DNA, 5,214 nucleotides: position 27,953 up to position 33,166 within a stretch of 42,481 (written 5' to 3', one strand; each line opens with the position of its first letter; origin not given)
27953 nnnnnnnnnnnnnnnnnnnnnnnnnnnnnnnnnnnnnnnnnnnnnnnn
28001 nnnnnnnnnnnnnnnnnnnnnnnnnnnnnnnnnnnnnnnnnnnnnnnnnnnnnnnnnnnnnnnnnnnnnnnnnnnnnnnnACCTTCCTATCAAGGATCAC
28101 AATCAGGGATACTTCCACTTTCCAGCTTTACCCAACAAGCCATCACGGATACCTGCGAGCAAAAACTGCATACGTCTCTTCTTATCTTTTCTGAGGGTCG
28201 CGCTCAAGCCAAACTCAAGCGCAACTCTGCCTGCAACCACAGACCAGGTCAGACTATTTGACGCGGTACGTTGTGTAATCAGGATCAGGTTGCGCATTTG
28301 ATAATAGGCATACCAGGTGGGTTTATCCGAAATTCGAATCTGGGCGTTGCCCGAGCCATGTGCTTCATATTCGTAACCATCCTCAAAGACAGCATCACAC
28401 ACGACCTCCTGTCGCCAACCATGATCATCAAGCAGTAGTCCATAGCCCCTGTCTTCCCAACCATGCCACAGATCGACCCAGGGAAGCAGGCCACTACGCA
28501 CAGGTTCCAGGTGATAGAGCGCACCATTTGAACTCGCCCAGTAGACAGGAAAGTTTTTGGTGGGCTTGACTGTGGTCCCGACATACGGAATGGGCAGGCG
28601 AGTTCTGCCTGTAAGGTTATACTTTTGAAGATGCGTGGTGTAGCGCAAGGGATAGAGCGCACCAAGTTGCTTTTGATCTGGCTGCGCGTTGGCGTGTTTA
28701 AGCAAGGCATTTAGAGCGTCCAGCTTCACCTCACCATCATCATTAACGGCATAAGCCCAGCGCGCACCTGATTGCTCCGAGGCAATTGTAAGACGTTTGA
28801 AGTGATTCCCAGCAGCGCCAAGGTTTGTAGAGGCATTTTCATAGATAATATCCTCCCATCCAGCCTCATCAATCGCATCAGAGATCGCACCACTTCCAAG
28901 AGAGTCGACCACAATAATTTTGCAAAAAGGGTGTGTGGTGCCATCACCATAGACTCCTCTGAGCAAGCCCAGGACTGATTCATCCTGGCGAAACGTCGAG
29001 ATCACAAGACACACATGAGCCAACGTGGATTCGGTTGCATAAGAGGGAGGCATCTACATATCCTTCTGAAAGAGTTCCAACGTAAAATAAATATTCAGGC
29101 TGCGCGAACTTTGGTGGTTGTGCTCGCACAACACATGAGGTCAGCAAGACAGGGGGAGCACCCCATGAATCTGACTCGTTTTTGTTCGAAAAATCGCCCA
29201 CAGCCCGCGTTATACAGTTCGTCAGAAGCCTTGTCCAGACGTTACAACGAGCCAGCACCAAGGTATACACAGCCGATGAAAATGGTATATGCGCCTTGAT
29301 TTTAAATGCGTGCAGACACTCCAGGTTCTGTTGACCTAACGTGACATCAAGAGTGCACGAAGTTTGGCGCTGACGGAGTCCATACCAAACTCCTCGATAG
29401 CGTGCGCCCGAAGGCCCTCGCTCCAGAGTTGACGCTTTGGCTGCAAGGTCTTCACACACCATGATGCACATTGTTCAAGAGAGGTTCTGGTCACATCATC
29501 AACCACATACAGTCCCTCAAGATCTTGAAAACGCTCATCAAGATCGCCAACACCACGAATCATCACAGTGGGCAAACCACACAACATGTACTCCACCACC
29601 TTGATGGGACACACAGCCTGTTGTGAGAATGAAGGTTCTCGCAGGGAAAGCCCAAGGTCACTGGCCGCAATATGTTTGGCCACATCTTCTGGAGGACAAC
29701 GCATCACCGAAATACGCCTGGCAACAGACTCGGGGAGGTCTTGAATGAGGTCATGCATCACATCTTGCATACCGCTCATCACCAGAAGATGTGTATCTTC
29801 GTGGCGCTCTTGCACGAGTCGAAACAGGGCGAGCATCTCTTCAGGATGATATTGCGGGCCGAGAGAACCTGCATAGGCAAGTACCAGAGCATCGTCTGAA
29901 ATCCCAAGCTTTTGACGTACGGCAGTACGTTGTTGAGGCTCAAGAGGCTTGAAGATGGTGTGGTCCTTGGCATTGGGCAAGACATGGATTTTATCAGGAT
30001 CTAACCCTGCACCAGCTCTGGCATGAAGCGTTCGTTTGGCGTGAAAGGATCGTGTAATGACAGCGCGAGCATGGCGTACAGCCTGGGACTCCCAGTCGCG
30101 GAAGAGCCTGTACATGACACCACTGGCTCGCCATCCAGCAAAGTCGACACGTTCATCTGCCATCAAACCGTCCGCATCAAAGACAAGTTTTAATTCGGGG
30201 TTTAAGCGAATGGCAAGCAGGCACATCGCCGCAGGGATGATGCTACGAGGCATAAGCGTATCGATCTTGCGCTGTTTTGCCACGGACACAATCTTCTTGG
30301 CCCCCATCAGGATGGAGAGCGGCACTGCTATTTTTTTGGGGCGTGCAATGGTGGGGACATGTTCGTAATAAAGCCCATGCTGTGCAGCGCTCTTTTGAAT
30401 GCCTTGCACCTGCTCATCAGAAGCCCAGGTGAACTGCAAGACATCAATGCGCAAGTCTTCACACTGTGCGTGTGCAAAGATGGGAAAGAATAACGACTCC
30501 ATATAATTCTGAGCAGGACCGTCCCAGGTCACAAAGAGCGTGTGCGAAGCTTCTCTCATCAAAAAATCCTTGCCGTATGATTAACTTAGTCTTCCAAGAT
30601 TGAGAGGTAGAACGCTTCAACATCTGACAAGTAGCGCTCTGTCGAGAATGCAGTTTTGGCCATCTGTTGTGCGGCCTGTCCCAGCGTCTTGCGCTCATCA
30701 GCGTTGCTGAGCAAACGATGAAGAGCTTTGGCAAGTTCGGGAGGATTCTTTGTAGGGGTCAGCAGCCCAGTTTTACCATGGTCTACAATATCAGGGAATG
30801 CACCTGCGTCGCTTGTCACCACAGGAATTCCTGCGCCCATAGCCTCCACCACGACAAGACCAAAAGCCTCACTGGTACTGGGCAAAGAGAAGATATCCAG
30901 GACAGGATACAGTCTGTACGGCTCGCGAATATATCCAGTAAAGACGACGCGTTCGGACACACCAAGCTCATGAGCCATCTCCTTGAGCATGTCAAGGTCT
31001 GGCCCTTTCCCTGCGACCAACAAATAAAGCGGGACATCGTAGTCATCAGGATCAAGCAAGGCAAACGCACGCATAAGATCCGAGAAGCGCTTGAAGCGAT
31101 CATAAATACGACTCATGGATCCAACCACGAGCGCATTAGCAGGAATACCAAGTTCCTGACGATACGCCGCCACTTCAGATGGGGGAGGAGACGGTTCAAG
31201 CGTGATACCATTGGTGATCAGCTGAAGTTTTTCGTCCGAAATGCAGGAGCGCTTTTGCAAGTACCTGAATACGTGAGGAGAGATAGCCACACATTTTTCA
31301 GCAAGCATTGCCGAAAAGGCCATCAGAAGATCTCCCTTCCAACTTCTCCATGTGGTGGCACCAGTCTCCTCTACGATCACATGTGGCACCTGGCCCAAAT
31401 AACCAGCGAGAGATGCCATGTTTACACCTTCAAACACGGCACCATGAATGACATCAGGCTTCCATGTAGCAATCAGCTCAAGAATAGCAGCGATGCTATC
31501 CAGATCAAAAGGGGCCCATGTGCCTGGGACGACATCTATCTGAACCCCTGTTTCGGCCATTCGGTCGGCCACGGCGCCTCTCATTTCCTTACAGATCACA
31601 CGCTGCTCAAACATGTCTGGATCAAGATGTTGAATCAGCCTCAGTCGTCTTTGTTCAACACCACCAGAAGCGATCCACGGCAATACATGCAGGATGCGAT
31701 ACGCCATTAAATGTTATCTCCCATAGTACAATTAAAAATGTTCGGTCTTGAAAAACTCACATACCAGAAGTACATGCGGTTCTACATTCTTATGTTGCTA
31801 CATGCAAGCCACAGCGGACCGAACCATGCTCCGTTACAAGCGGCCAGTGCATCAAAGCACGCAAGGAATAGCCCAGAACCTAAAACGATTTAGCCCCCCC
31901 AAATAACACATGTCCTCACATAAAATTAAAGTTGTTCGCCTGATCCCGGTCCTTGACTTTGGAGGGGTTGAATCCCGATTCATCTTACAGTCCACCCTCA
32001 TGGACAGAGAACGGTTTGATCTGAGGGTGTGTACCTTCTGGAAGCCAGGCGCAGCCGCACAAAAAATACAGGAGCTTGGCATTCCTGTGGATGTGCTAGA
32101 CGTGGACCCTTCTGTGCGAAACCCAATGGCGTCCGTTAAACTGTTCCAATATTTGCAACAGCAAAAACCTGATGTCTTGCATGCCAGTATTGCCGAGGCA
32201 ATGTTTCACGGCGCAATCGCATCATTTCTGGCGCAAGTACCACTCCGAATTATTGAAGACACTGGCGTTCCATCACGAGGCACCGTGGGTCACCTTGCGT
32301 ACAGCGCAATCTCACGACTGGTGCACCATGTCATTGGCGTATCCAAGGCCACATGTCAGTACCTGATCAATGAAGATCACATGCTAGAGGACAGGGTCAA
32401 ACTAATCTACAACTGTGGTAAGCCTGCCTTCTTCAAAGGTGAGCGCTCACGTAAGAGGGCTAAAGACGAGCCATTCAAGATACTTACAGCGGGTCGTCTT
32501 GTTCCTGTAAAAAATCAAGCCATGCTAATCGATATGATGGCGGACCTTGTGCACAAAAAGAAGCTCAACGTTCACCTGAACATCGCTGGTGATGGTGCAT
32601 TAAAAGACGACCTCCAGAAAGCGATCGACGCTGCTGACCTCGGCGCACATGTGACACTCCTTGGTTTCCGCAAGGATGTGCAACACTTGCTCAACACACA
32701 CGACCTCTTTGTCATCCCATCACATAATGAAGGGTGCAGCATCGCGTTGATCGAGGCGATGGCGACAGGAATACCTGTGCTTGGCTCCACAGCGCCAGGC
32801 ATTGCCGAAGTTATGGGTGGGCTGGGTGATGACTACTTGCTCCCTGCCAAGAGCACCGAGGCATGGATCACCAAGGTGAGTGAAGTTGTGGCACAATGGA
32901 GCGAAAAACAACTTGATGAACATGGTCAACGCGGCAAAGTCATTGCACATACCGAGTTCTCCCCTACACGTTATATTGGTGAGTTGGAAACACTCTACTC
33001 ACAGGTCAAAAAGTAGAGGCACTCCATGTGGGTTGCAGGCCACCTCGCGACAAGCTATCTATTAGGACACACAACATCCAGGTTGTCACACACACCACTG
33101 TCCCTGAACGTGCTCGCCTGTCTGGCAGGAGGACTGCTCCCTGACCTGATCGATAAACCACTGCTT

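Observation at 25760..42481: Mosaic glycan locus combining a bacillosamine-type pathway with rhamnose and a Wzy_C/ligase-like protein: possible general protein O-glycosylation system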

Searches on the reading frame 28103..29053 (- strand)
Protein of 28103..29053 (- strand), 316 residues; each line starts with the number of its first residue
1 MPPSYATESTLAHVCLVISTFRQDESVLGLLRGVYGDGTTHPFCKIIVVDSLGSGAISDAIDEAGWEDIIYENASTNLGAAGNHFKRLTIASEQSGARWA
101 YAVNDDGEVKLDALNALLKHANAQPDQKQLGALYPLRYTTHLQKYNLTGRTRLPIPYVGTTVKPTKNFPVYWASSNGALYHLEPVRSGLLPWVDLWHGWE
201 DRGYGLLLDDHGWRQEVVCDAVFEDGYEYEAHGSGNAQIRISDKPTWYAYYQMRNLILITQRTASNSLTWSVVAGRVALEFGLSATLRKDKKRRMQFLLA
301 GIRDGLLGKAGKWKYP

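Call 4: search_protein_families(library=pfam, proteins=[window:28103-29053:-])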
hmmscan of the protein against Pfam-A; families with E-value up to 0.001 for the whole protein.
window:28103-29053:- (316 aa): 0 families

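Call 6: search_protein_families(library=ncbifam, proteins=[window:28103-29053:-], max_evalue=0.01)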
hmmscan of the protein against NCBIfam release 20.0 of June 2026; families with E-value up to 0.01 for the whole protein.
window:28103-29053:- (316 aa): 2 families
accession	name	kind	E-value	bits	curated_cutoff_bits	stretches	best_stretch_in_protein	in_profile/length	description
NF050113.1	gal_furan_GlfT1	equivalog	2.8e-05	23.6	330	1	17-123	4-107/290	galactofuranosyltransferase GlfT1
TIGR01556.1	rhamnosyltran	subfamily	0.002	17.4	200.55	1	249-305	225-281/281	rhamnosyltransferase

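Call 7: search_protein_families(library=pfam, proteins=[window:28103-29053:-], max_evalue=10)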
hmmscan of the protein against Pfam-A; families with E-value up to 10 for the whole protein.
window:28103-29053:- (316 aa): 0 families

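Call 61: find_homologous_proteins(query=window:28103-29053:-, max_evalue=0.001)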
Query window:28103-29053:- (316 aa): 85 proteins with E <= 0.001 among 4464 candidates.
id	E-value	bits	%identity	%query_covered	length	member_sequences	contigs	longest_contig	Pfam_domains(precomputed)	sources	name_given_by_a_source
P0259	4.0e-216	734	100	100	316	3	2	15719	-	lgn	-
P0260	1.8e-137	476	65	98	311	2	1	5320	-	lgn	-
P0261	1.7e-136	472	68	97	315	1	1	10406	PF00535.33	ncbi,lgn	-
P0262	1.6e-124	433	63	98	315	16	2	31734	-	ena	-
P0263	6.9e-122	425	63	96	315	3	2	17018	-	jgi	jgi:hypothetical protein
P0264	2.3e-120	420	61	97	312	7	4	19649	-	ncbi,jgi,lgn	jgi:hypothetical protein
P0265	2.6e-111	390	58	97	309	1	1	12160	-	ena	-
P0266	2.1e-110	387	58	96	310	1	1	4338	-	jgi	jgi:hypothetical protein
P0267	4.8e-108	379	57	96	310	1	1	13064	-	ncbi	-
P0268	2.2e-83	298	47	97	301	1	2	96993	-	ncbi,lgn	-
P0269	6.9e-81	290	48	96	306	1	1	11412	-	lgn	-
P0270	2.6e-79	285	47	97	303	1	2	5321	-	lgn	-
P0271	3.6e-79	284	45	97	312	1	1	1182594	-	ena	-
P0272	1.5e-78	282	47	96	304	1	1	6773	PF00535.33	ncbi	-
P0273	4.6e-78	280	48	98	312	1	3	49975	-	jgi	jgi:GT2 family glycosyltransferase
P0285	3.7e-72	261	44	98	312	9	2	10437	PF00535.33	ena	-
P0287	9.5e-70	253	43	97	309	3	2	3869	PF00535.33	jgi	jgi:GT2 family glycosyltransferase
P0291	9.3e-69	250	45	96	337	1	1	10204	PF00535.33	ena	-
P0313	4.6e-51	192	36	96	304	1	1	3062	PF00535.33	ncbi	-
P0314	6.4e-51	191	39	96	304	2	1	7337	PF13641.13,PF00535.33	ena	-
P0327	5.7e-45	172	36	96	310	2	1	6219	PF00535.33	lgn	-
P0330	1.9e-44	170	36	96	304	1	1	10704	PF00535.33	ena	-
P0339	7.1e-42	162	37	96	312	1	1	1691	PF00535.33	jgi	jgi:GT2 family glycosyltransferase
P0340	7.9e-42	161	35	95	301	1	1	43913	PF00535.33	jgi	jgi:GT2 family glycosyltransferase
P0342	7.8e-41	158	36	95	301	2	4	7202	PF00535.33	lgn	-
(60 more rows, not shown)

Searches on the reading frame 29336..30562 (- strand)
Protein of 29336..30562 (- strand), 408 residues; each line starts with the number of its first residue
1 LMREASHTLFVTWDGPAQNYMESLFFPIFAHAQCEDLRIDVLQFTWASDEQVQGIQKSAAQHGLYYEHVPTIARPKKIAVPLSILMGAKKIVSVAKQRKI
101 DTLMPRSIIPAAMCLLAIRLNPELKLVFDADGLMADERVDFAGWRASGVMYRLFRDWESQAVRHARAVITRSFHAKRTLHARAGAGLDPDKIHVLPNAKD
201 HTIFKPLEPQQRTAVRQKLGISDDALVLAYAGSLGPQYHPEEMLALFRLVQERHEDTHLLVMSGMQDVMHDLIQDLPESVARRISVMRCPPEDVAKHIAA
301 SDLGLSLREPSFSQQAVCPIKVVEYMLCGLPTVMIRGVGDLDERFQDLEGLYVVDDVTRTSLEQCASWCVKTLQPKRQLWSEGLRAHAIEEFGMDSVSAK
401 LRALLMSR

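Call 4: search_protein_families(library=pfam, proteins=[window:29336-30562:-])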
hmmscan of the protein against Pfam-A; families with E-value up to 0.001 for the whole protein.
window:29336-30562:- (408 aa): 4 families
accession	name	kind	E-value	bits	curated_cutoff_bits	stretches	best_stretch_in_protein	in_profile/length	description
PF00534.26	Glycos_transf_1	-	6.9e-08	32.7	26.4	1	212-354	2-140/172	Glycosyl transferases group 1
PF13439.12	Glyco_transf_4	-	3.5e-07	30.8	28.5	1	68-200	41-167/170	Glycosyltransferase Family 4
PF13692.12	Glyco_trans_1_4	-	3.8e-06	27.7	27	1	227-354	3-124/142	Glycosyl transferases group 1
PF13579.12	Glyco_trans_4_4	-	5.3e-06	27.3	29.7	1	35-197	15-157/158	Glycosyl transferase 4-like domain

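Call 6: search_protein_families(library=ncbifam, proteins=[window:29336-30562:-], max_evalue=0.01)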
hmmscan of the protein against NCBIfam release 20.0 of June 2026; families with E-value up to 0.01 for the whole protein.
window:29336-30562:- (408 aa): 10 families
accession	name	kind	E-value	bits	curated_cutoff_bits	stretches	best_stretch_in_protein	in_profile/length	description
TIGR04063.1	stp3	hypoth_equivalog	9.8e-18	64.2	442.05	1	57-330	48-319/397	TIGR04063 family PEP-CTERM/XrtA system glycosyltransferase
NF053787.1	GlcN_PG_synth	equivalog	9.3e-08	31.3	480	1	190-353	164-308/361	N-acetylglucosaminyl phosphatidylglycerol synthase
NF007640.0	PRK10307.1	subfamily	1.6e-07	30.6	276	1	148-266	155-270/411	WcaI family glycosyltransferase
NF047676.1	TeichurnBiosyTuaH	equivalog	1.1e-06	27.8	550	1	153-335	147-319/384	teichuronic acid biosynthesis protein TuaH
TIGR02149.1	glgA_Coryne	subfamily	2.7e-06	26.8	302.4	1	148-281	128-256/391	glycogen synthase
TIGR03999.1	thiol_BshA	equivalog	1.1e-05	24.6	273.7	1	190-357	167-323/375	N-acetyl-alpha-D-glucosaminyl L-malate synthase BshA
TIGR04157.1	glyco_rSAM_CFB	subfamily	1.2e-05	24.5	400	1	158-373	163-372/406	TIGR04157 family glycosyltransferase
TIGR03449.1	mycothiol_MshA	equivalog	3.1e-05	23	462.5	1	158-347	158-344/406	D-inositol-3-phosphate glycosyltransferase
TIGR04007.1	wcaI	equivalog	5.8e-05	21.9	800.45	1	138-244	147-250/407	colanic acid biosynthesis glycosyltransferase WcaI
NF012028.0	PRK15484.1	subfamily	6.8e-05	22.1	618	1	189-363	160-335/380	lipopolysaccharide N-acetylglucosaminyltransferase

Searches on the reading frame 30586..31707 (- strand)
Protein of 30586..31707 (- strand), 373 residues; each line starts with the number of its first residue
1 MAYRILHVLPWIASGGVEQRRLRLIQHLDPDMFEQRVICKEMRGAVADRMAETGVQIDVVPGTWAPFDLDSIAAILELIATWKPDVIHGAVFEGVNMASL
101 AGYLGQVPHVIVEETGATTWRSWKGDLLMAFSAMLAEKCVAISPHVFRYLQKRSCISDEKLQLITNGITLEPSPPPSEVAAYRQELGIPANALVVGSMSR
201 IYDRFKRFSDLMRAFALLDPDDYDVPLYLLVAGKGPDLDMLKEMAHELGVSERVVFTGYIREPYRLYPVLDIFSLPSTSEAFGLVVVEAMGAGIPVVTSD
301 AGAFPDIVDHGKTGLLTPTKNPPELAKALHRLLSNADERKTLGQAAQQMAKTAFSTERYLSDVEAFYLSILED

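Call 4: search_protein_families(library=pfam, proteins=[window:30586-31707:-])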
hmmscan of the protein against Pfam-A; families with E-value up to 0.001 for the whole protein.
window:30586-31707:- (373 aa): 6 families
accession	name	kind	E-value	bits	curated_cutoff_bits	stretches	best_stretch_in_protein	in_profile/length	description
PF00534.26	Glycos_transf_1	-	2.1e-38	132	26.4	1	181-348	4-171/172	Glycosyl transferases group 1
PF13692.12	Glyco_trans_1_4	-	2.5e-33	115.8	27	1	194-335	3-142/142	Glycosyl transferases group 1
PF13579.12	Glyco_trans_4_4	-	1.1e-11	45.8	29.7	1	15-167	1-158/158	Glycosyl transferase 4-like domain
PF13439.12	Glyco_transf_4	-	7.2e-11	42.8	28.5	1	15-171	2-169/170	Glycosyltransferase Family 4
PF20706.3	GT4-conflict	-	4.3e-09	36.3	26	1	136-302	147-315/385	Family 4 Glycosyltransferase in conflict systems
PF13524.12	Glyco_trans_1_2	-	6.5e-07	29.8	25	1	286-359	67-138/144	Glycosyl transferase-like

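Call 6: search_protein_families(library=ncbifam, proteins=[window:30586-31707:-], max_evalue=0.01)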
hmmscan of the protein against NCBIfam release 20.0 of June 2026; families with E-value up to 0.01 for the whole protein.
window:30586-31707:- (373 aa): 39 families (the best 25 are shown)
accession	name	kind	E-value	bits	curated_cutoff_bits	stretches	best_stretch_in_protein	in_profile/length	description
TIGR03088.1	stp2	hypoth_equivalog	6.2e-47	160.4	409.05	1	4-369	3-372/374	TIGR03088 family PEP-CTERM/XrtA system glycosyltransferase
TIGR03999.1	thiol_BshA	equivalog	1.4e-33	116.3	273.7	1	157-371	165-374/375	N-acetyl-alpha-D-glucosaminyl L-malate synthase BshA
TIGR03449.1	mycothiol_MshA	equivalog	6.1e-29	101.1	462.5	1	157-368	186-401/406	D-inositol-3-phosphate glycosyltransferase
NF041876.1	EPS_EpsE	equivalog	1.1e-25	90.7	400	1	197-358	219-384/389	exopolysaccharide biosynthesis GT4 family glycosyltransferase EpsE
TIGR04063.1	stp3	hypoth_equivalog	5.5e-23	81.5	442.05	1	155-355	176-380/397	TIGR04063 family PEP-CTERM/XrtA system glycosyltransferase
TIGR04157.1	glyco_rSAM_CFB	subfamily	4.8e-21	75.2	400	1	135-366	169-405/406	TIGR04157 family glycosyltransferase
TIGR02149.1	glgA_Coryne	subfamily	4.5e-18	65.5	302.4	1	84-359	84-379/391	glycogen synthase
NF038295.1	EPS_HpsP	equivalog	1.2e-17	64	550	1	164-364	181-381/388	hormogonium polysaccharide biosynthesis glycosyltransferase HpsP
NF053787.1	GlcN_PG_synth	equivalog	7.4e-17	61.2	480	1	166-370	171-359/361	N-acetylglucosaminyl phosphatidylglycerol synthase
TIGR04047.1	MSMEG_0565_glyc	hypoth_equivalog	1.4e-16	60.5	259.85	1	136-350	139-355/373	MSMEG_0565 family glycosyltransferase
NF007396.0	PRK09922.1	equivalog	1.4e-16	60.3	385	1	135-365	135-353/361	lipopolysaccharide 1,6-galactosyltransferase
NF011726.0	PRK15179.1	equivalog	7.4e-16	57.6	733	1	229-362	551-686/694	Vi polysaccharide biosynthesis protein TviE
NF049988.1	MGlcDAGSynMgs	equivalog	1.1e-15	57.9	400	1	158-372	175-389/398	alpha-monoglucosyldiacylglycerol synthase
NF046085.1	XrtY_assoc_Gly1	equivalog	6e-15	55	400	1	198-371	215-385/387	XrtY-associated glycosyltransferase XYAG1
NF038298.1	EPS_HpsO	equivalog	3.4e-14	52.4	575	1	179-367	188-384/388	hormogonium polysaccharide biosynthesis glycosyltransferase HpsO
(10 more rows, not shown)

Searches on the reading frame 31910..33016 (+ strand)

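Call 4: search_protein_families(library=pfam, proteins=[window:31910-33016:+])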
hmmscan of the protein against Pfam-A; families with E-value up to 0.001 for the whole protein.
window:31910-33016:+ (368 aa): 5 families
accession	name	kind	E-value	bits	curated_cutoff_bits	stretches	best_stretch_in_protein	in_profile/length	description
PF00534.26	Glycos_transf_1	-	1.2e-32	113.3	26.4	1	179-332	6-160/172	Glycosyl transferases group 1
PF13692.12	Glyco_trans_1_4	-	2.5e-29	102.8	27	1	190-327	3-140/142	Glycosyl transferases group 1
PF20706.3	GT4-conflict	-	2.3e-14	53.6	26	1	174-327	181-340/385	Family 4 Glycosyltransferase in conflict systems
PF13439.12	Glyco_transf_4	-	1.3e-09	38.8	28.5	1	18-168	2-164/170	Glycosyltransferase Family 4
PF13579.12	Glyco_trans_4_4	-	7.4e-08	33.3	29.7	1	18-168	1-157/158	Glycosyl transferase 4-like domain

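Call 6: search_protein_families(library=ncbifam, proteins=[window:31910-33016:+], max_evalue=0.01)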
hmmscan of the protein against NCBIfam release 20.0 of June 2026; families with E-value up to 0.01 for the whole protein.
window:31910-33016:+ (368 aa): 36 families (the best 25 are shown)
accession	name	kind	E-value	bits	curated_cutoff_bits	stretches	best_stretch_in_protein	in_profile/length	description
TIGR03088.1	stp2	hypoth_equivalog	7.5e-48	163.4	409.05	1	7-366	3-373/374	TIGR03088 family PEP-CTERM/XrtA system glycosyltransferase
NF041876.1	EPS_EpsE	equivalog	2.2e-25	89.7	400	1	179-350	205-380/389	exopolysaccharide biosynthesis GT4 family glycosyltransferase EpsE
TIGR04157.1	glyco_rSAM_CFB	subfamily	1.3e-19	70.5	400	1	134-333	166-370/406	TIGR04157 family glycosyltransferase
TIGR03999.1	thiol_BshA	equivalog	1.5e-19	70.2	273.7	1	191-366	202-373/375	N-acetyl-alpha-D-glucosaminyl L-malate synthase BshA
NF050063.1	ProtGlycPglJ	equivalog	3.5e-18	66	500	1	144-294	151-296/363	N-acetylgalactosamine-N,N'-diacetylbacillosaminyl-diphospho-undecaprenol 4-alpha-N-acetylgalactosaminyltransferase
NF038229.1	Glyco4_Geo_Pelo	equivalog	7.2e-17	61.4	400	1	50-367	24-337/338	GPMC system family 4 glycosyltransferase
NF047880.1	glyco_SdgA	exception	8.8e-16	57.5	800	1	186-328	313-455/488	serine-aspartate repeat adhesin O-glycosyltransferase SdgA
NF050056.1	ProtGlycPglH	equivalog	2e-13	50.1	600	1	149-290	141-279/354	GalNAc-alpha-(1->4)-GalNAc-alpha-(1->3)-diNAcBac-PP-undecaprenol alpha-1,4-N-acetyl-D-galactosaminyltransferase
NF047684.1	TeichurnBiosyTuaC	equivalog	2.3e-13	49.8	550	1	191-366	222-389/391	teichuronic acid biosynthesis protein TuaC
NF046085.1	XrtY_assoc_Gly1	equivalog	2.7e-13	49.5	400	1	175-366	196-384/387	XrtY-associated glycosyltransferase XYAG1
NF038295.1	EPS_HpsP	equivalog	9.1e-13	47.9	550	1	185-353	204-374/388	hormogonium polysaccharide biosynthesis glycosyltransferase HpsP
TIGR04005.1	wcaL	equivalog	1.7e-12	46.9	537.6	1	183-354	217-394/406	colanic acid biosynthesis glycosyltransferase WcaL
NF041879.1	EPS_EpsH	equivalog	1.2e-11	44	800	1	183-330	232-378/431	exopolysaccharide biosynthesis glycosyltransferase EpsH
NF007396.0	PRK09922.1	equivalog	1.9e-11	43.5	385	1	158-301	155-298/361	lipopolysaccharide 1,6-galactosyltransferase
NF047881.1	glyco_SdgB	exception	2.1e-11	43.2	800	1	183-334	316-467/496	serine-aspartate repeat adhesin O-glycosyltransferase SdgB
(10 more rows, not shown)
